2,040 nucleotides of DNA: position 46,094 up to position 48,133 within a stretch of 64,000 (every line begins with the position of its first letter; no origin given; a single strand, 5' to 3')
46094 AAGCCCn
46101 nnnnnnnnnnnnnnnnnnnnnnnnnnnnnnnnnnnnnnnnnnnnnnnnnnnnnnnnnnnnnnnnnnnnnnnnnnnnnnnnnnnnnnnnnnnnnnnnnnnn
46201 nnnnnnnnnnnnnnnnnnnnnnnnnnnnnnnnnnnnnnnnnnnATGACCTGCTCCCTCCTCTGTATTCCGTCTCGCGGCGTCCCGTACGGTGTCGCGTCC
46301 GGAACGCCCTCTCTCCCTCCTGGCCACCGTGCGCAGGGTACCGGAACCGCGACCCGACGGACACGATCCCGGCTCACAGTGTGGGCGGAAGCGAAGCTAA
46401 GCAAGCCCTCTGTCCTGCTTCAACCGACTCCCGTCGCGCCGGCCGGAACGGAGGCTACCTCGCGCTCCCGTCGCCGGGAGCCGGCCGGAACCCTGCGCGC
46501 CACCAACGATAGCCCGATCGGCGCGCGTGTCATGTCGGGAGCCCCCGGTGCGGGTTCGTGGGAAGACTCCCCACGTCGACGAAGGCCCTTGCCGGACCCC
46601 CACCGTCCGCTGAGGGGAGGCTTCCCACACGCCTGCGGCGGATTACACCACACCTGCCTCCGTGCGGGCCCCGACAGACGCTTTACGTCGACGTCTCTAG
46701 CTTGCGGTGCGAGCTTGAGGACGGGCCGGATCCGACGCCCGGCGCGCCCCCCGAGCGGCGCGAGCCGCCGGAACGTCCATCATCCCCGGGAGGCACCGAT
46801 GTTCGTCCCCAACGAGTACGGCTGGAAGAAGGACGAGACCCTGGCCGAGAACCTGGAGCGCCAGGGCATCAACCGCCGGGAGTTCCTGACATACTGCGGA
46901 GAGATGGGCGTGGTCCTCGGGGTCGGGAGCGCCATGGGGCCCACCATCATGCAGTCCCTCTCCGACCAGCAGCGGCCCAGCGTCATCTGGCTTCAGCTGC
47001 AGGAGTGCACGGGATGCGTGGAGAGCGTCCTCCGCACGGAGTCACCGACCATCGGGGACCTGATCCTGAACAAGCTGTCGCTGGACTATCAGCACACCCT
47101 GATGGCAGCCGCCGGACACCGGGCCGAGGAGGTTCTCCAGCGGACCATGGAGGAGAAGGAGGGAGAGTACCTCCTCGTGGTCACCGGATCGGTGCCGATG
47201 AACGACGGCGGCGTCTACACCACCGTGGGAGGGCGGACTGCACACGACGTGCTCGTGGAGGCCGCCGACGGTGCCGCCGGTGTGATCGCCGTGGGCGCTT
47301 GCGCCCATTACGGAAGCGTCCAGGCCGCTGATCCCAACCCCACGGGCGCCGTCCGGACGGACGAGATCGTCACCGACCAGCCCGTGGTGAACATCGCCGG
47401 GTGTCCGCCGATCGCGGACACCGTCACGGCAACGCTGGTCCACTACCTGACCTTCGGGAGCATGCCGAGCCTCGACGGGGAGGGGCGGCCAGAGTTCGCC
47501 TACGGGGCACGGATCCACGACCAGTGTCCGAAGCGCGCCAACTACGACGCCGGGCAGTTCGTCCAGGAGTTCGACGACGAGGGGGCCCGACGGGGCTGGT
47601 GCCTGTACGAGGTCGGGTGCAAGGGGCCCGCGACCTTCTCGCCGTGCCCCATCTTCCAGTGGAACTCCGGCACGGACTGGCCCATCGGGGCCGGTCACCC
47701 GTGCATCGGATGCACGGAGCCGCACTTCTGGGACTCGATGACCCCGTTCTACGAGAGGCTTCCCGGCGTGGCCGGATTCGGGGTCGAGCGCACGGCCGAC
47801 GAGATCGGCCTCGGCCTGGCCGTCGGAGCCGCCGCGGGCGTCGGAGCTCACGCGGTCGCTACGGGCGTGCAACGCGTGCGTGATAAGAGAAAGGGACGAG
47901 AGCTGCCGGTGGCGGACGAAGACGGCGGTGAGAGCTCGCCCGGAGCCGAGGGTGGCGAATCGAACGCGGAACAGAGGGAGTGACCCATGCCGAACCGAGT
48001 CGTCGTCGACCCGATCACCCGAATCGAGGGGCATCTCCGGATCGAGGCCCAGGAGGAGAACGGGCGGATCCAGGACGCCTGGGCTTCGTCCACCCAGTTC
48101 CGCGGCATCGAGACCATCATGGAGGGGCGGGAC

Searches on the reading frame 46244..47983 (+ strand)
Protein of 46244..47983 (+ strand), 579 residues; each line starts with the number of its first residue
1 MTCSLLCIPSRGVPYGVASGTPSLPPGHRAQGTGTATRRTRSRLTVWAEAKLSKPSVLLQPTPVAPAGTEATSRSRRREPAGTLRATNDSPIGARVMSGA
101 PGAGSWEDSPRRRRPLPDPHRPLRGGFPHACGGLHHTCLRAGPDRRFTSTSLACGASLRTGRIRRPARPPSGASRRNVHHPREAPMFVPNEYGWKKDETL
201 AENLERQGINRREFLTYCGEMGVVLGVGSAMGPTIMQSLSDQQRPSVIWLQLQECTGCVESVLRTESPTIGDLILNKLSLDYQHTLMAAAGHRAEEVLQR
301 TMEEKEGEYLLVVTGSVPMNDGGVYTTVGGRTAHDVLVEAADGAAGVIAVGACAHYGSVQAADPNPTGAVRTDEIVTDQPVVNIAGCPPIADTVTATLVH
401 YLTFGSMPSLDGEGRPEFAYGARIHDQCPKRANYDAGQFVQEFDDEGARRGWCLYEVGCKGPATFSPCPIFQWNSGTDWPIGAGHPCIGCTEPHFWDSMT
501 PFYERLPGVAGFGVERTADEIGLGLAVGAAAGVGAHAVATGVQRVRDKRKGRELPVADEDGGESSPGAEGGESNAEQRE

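Call 7: search_protein_families(library=pfam, proteins=[window:46244-47983:+], max_evalue=0.001)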
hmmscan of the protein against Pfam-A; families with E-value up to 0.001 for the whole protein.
window:46244-47983:+ (579 aa): 2 families
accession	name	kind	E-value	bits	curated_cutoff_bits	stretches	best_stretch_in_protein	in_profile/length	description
PF14720.11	NiFe_hyd_SSU_C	-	4.1e-33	114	27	1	420-503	1-80/80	NiFe/NiFeSe hydrogenase small subunit C-terminal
PF01058.29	Oxidored_q6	-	5.7e-26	91.2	27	1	255-400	1-127/128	NADH ubiquinone oxidoreductase, 20 Kd subunit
